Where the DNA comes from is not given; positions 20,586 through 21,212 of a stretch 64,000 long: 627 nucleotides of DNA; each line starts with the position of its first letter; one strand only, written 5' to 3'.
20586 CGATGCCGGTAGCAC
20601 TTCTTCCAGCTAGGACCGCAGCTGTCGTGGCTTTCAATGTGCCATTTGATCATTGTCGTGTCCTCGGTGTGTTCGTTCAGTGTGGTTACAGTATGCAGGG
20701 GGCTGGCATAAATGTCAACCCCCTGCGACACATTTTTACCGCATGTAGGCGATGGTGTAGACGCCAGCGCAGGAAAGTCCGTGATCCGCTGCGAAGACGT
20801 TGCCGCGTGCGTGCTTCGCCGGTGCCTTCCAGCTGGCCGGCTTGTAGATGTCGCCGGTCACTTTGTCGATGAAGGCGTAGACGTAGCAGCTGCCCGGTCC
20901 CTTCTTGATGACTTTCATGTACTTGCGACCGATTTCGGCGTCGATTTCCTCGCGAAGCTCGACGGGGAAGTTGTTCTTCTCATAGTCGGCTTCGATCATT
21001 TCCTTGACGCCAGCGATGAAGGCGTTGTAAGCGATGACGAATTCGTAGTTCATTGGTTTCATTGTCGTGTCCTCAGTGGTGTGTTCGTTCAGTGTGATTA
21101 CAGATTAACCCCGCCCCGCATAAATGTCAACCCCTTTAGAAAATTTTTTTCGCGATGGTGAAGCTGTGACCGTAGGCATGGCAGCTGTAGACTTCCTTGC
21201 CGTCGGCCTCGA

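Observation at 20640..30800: At least 13 copies of a conserved promoter-leader cassette drive the small early genes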

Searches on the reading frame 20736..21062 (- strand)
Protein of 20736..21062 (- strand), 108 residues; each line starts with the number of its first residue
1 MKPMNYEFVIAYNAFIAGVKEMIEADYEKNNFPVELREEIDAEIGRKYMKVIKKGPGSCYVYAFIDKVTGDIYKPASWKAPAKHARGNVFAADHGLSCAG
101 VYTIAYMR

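Call 63: search_protein_families(library=phrogs, proteins=[window:20736-21062:-], max_evalue=0.001)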
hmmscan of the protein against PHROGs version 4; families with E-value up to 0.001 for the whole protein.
window:20736-21062:- (108 aa): 4 families
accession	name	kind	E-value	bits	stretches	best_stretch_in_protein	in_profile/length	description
phrog_5014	-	unknown function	3.4e-19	70.1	1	13-108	5-110/110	-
phrog_818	-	unknown function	1.2e-15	59.1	1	36-90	50-105/127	-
phrog_3274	-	unknown function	2.8e-12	48.2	1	36-89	34-93/113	-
phrog_10383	-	unknown function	3.4e-11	44.5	1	19-97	37-111/125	-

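Call 76: find_encoding_contigs(protein=window:20736-21062:-, flank=5000, max_places=10)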
Protein window:20736-21062:- (108 aa): 6 contigs read that carry it; 1 place shown.
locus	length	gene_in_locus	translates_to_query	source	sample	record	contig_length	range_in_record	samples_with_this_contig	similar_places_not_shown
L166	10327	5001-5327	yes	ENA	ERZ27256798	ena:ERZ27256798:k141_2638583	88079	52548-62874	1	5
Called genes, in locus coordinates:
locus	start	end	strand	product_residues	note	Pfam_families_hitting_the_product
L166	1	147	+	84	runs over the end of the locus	-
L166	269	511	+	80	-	-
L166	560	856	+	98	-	-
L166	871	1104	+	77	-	-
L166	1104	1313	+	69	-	-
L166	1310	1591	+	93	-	-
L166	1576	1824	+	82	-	-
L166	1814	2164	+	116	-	-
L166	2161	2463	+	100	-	-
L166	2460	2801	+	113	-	-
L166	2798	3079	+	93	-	-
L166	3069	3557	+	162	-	-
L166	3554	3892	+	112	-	-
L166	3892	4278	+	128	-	-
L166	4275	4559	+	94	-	-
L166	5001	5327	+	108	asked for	PF24835:DUF7717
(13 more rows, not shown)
